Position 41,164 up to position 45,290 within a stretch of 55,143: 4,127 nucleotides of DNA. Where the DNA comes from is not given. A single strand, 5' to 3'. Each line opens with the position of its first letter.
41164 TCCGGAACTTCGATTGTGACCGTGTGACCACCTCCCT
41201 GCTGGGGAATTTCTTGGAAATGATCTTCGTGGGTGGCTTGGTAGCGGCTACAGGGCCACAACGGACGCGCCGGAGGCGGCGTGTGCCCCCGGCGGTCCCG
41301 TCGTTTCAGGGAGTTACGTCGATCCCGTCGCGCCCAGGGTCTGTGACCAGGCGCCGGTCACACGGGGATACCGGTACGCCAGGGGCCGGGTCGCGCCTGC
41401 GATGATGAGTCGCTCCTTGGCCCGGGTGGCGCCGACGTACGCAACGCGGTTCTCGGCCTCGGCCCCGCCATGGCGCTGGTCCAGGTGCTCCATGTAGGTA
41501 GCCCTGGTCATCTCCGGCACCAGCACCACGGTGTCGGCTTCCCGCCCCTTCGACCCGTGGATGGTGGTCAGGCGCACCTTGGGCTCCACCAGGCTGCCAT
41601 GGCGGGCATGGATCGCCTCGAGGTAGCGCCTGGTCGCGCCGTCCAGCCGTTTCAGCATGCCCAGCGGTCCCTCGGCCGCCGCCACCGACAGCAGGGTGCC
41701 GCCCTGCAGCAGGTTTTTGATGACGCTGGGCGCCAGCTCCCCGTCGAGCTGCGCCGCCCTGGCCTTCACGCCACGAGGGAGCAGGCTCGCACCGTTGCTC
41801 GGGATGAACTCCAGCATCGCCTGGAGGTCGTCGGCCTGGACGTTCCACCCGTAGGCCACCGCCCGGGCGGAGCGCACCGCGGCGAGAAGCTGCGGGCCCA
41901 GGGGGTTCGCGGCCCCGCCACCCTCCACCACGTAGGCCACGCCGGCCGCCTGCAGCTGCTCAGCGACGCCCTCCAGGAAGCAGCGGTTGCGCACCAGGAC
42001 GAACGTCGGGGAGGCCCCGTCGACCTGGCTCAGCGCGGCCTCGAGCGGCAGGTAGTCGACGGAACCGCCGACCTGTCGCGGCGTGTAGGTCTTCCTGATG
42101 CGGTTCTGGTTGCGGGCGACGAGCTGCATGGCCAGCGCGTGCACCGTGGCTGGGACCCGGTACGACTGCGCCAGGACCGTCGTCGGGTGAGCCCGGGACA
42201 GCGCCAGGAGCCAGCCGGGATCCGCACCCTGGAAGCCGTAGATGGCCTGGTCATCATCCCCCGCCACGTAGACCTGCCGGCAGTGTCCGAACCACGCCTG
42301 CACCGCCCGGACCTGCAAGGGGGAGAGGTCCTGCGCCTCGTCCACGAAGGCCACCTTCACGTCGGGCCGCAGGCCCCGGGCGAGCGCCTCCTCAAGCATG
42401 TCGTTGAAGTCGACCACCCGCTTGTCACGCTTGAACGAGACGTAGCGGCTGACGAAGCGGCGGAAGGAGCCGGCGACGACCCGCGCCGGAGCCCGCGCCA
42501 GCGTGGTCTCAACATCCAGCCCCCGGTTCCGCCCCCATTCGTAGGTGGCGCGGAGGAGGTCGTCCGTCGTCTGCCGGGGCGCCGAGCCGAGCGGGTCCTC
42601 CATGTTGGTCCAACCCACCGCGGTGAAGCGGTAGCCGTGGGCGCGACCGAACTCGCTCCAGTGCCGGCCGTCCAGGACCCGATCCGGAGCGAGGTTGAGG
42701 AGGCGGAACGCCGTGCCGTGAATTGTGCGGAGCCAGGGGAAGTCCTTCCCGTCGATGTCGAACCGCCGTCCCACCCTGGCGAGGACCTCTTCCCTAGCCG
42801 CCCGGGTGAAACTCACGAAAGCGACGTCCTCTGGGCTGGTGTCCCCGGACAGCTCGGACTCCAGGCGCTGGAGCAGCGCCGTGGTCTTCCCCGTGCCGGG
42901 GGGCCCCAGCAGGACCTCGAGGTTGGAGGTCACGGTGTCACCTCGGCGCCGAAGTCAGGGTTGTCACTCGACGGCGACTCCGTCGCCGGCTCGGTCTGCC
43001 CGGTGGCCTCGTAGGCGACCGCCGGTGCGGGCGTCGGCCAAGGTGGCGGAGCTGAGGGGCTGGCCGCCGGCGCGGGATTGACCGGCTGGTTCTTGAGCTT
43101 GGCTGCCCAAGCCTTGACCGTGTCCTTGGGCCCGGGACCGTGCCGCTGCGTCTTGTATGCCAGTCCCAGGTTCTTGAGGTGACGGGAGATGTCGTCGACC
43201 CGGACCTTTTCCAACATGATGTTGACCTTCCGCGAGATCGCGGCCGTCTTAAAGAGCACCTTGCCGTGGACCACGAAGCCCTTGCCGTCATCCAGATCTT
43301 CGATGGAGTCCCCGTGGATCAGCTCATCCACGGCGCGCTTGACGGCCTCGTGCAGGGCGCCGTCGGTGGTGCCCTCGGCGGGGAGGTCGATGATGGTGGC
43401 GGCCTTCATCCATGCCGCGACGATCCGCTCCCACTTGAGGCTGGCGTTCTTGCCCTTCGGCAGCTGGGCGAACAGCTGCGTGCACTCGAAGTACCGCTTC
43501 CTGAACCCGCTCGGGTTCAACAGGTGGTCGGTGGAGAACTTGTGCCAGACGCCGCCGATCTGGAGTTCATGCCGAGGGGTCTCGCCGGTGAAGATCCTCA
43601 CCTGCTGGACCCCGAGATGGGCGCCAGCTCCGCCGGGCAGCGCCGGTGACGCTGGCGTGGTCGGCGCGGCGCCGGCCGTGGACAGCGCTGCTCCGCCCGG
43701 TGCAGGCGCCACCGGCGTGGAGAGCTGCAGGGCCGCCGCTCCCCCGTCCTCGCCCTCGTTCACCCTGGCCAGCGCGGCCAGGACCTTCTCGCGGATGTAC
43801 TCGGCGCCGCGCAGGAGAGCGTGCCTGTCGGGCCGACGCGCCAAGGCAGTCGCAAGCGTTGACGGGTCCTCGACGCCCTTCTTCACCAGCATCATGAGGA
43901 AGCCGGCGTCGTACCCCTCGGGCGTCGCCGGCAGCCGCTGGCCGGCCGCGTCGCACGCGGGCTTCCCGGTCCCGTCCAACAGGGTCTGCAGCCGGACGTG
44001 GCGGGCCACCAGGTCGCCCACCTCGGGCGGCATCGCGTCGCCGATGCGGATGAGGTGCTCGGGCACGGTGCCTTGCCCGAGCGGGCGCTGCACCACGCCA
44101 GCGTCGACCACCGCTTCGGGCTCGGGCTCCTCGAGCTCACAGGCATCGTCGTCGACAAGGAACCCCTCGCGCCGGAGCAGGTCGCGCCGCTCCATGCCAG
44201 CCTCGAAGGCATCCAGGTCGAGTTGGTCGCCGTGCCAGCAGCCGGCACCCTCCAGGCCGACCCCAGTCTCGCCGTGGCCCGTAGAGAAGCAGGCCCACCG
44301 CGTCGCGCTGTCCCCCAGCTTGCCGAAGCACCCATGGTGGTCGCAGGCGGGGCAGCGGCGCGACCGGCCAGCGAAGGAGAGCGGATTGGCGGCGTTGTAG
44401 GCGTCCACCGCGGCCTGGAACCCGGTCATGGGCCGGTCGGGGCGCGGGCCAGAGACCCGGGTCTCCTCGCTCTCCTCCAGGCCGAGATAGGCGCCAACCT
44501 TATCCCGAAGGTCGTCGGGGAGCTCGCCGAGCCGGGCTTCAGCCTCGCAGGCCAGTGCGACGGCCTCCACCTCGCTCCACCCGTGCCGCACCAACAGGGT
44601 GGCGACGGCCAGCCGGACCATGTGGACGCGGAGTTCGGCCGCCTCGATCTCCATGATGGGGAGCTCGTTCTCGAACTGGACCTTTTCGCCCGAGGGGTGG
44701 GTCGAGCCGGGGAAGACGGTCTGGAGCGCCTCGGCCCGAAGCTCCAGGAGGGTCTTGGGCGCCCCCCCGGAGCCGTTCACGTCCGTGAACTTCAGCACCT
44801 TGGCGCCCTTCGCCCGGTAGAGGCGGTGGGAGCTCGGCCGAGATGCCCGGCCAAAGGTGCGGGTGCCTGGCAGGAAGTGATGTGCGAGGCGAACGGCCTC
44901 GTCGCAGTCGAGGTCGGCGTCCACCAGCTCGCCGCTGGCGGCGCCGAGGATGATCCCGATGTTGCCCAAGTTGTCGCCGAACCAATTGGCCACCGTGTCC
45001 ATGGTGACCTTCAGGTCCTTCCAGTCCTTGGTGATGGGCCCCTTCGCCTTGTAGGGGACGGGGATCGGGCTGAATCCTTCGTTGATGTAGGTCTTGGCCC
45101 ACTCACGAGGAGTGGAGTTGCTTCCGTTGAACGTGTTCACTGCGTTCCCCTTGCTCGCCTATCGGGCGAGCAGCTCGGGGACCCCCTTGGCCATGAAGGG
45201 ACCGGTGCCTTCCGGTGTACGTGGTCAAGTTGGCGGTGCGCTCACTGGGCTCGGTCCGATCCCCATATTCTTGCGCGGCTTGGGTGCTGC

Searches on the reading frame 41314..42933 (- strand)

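Call 80: search_protein_families(library=padloc, proteins=[window:41314-42933:-], max_evalue=0.0001)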
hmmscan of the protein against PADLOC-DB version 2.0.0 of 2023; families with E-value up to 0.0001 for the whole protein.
window:41314-42933:- (539 aa): 36 families (the best 25 are shown)
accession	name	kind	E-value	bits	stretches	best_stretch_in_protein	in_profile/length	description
PDLC00117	GajB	-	1.9e-26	90.7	2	7-274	31-304/604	UrvD helicase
PDLC00132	GajB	-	1.4e-25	88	3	158-280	172-307/625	UrvD helicase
PDLC00112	GajB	-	3.3e-23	80.1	3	453-512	495-556/581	UrvD helicase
PDLC00136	GajB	-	1.6e-22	78.2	2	445-514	485-548/570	UrvD helicase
PDLC00114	GajB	-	6.6e-21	72.5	1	174-281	189-308/635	UrvD helicase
PDLC03802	RTasHel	-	1.7e-20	71.5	2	195-274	196-275/675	DRT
PDLC00129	GajB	-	2.2e-20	70.8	2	447-512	507-572/594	UrvD helicase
PDLC00119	GajB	-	1.7e-19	68.2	2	452-512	484-542/565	UrvD helicase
PDLC00104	GajB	-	2.1e-17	61.1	1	449-512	500-562/574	UrvD helicase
PDLC00127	GajB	-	2.8e-17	60.5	2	8-72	25-88/594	UrvD helicase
PDLC00130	GajB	-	4.8e-17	59.4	1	452-515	508-570/589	UrvD helicase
PDLC00122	GajB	-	2.6e-16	57.6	0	453-512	423-471/502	UrvD helicase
PDLC00149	GajB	-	2.8e-16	57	1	456-513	494-553/577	UrvD helicase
PDLC00138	GajB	-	2.6e-14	50.8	0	196-272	225-304/581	UrvD helicase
PDLC00106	GajB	-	3.2e-14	50.4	1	194-283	208-299/577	UrvD helicase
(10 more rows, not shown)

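Call 81: search_protein_families(library=pfam, proteins=[window:41314-42933:-], max_evalue=0.0001)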
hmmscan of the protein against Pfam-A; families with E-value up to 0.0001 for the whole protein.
window:41314-42933:- (539 aa): 7 families
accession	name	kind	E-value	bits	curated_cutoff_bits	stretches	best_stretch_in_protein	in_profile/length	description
PF00580.27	UvrD-helicase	-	4.1e-28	99.3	23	1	8-248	18-269/271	UvrD/REP helicase N-terminal domain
PF13245.12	AAA_19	-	1.1e-12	48.7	25.1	1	3-234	11-133/134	AAA domain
PF13361.12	UvrD_C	-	3.5e-11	43.6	25.6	1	446-512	280-346/350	UvrD-like helicase C-terminal domain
PF13538.12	UvrD_C_2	-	4.7e-08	33.2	27.4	1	453-511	2-51/52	UvrD-like helicase C-terminal domain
PF01443.25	Viral_helicase1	-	5.2e-06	26.9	21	0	451-511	175-226/228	Viral superfamily 1 RNA helicase core domain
PF13604.12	AAA_30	-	2.7e-05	24.5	27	0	4-21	19-36/191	AAA domain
PF13401.12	AAA_22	-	3.8e-05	24.5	27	0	7-64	9-64/130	AAA domain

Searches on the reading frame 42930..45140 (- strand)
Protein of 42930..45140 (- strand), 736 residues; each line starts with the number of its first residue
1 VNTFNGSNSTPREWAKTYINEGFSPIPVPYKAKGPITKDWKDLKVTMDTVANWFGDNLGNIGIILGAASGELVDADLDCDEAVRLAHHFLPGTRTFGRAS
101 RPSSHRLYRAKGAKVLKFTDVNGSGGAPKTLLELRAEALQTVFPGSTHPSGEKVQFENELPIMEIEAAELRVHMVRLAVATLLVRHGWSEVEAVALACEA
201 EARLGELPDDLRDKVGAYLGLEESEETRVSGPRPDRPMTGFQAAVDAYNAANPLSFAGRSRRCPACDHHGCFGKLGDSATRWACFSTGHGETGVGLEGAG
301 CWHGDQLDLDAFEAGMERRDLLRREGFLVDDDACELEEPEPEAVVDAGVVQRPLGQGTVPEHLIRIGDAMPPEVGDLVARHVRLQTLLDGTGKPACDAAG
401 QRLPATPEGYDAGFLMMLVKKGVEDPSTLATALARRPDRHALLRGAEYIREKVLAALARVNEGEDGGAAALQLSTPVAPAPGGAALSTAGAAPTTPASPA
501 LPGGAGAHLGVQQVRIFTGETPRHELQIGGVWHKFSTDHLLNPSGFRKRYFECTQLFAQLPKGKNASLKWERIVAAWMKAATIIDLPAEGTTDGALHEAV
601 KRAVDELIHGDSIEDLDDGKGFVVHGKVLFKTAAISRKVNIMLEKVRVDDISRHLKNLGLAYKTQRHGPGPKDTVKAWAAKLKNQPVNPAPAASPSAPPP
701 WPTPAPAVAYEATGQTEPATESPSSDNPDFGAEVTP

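Call 80: search_protein_families(library=padloc, proteins=[window:42930-45140:-], max_evalue=0.0001)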
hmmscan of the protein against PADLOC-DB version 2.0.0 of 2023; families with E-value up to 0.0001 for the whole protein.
window:42930-45140:- (736 aa): 0 families

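Call 81: search_protein_families(library=pfam, proteins=[window:42930-45140:-], max_evalue=0.0001)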
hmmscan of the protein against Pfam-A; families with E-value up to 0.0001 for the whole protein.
window:42930-45140:- (736 aa): 1 family
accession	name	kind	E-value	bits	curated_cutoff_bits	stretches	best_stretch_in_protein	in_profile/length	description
PF09250.16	Prim-Pol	-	8.6e-13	49.5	22.8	1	15-164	1-154/158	Bifunctional DNA primase/polymerase, N-terminal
